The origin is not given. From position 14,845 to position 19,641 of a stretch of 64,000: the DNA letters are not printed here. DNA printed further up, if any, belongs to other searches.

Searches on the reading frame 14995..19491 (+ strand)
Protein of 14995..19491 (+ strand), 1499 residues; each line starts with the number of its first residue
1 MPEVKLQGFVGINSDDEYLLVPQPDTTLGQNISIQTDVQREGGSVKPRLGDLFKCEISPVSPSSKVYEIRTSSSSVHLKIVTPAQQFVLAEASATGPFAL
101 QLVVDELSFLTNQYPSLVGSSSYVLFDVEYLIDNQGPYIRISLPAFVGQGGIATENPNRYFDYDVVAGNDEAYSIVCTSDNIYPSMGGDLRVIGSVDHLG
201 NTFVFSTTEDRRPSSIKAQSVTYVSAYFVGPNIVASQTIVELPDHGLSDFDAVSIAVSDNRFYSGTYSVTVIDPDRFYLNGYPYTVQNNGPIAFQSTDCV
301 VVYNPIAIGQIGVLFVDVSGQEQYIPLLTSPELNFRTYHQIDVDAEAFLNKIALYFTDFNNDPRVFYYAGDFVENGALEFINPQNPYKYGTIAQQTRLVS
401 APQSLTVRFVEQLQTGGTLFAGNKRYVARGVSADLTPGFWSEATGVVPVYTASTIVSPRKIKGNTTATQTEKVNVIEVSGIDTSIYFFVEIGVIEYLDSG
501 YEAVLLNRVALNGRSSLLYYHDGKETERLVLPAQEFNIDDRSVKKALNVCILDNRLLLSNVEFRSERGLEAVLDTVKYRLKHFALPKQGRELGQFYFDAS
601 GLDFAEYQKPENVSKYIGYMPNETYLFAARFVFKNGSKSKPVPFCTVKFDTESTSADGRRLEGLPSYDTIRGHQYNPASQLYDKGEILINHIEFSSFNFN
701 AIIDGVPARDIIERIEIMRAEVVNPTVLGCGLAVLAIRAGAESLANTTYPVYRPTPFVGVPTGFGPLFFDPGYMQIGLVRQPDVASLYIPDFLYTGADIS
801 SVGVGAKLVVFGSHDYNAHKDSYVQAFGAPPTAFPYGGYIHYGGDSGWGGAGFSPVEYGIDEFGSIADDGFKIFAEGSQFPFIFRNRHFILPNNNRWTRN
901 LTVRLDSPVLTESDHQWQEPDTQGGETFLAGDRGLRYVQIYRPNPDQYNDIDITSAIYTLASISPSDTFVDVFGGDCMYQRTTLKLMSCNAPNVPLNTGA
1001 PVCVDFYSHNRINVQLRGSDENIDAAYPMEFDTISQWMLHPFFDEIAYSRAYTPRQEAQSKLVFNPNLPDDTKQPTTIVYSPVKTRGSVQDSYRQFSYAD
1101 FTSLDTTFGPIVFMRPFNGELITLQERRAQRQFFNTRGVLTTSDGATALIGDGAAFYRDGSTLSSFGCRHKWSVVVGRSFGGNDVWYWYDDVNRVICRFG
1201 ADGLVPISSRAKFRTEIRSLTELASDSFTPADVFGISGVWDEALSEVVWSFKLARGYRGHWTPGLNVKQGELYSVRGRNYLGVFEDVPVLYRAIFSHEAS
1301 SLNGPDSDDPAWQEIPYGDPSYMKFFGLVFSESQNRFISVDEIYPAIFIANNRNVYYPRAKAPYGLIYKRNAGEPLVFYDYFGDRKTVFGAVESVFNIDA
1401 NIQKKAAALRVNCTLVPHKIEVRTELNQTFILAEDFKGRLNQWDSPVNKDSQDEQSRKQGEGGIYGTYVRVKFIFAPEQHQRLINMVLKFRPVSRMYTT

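Call 15: search_protein_families(library=phrogs, proteins=[window:14995-19491:+], max_evalue=0.001)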
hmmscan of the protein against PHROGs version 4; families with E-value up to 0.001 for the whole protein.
window:14995-19491:+ (1499 aa): 1 family
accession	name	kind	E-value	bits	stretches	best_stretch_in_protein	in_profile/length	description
phrog_28748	-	head and packaging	1.3e-13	50.5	1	1046-1202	1097-1250/1511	virion structural protein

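Call 67: search_protein_families(library=pfam, proteins=[window:14995-19491:+], max_evalue=0.01)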
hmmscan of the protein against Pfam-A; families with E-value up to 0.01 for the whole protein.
window:14995-19491:+ (1499 aa): 1 family
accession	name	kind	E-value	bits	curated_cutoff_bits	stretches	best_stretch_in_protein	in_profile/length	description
PF25731.1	crAss_MUZ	-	1.2e-31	110.2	27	2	964-1220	920-1162/1224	Crassvirus muzzle protein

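Call 69: search_dna_similar(query=window:14995-19491:+, collection=phages, mode=protein, max_evalue=0.00001, max_rows=15)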
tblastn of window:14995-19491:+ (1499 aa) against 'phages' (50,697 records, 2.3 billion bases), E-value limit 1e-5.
Records with a match: 12; places in all: 12; records where one place covers at least 80% of the query: 0.
Best place of each record, by identity: <60% 12.
By first word of the organism name: uncultured 9; Bacteroides 3.
By host as written in the record: - 9; Bacteroides thetaiotaomicron VPI-5484 2; Bacteroides thetaiotaomicron VPI-5486 1.
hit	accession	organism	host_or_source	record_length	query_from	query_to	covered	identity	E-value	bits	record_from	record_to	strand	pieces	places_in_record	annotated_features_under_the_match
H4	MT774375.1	uncultured phage cr50_1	human feces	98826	949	1317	25%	24.7%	6e-9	67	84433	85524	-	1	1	putative stabilization protein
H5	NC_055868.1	uncultured phage cr50_1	human feces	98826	949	1317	25%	24.7%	6e-9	67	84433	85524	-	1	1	virion structural protein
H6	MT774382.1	uncultured phage cr10_1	human feces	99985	949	1317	25%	24.2%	3e-8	65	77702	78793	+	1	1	putative stabilization protein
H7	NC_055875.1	uncultured phage cr10_1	human feces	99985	949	1317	25%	24.2%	3e-8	65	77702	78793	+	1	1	virion structural protein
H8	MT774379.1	uncultured phage cr118_1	human feces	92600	1043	1231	13%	25.8%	9e-6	57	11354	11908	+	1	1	hypothetical protein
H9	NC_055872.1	uncultured phage cr118_1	human feces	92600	1043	1231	13%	25.8%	9e-6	57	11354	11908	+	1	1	virion structural protein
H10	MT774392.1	uncultured phage cr128_1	human feces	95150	1075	1247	12%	27.5%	3e-7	62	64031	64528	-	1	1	stabilization protein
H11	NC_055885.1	uncultured phage cr128_1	human feces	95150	1075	1247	12%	27.5%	3e-7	62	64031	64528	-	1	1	virion structural protein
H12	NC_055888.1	uncultured phage cr52_1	human feces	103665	1047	1199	10%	29.2%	1e-6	59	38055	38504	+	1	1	virion structural protein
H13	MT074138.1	Bacteroides phage DAC17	Bacteroides thetaiotaomicron VPI-5486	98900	1075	1250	12%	22.2%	8e-7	60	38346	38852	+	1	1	hypothetical protein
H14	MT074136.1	Bacteroides phage DAC15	Bacteroides thetaiotaomicron VPI-5484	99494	1075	1250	12%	22.2%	8e-7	60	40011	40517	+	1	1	hypothetical protein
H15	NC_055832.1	Bacteroides phage DAC15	Bacteroides thetaiotaomicron VPI-5484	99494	1075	1250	12%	22.2%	8e-7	60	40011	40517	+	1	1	virion structural protein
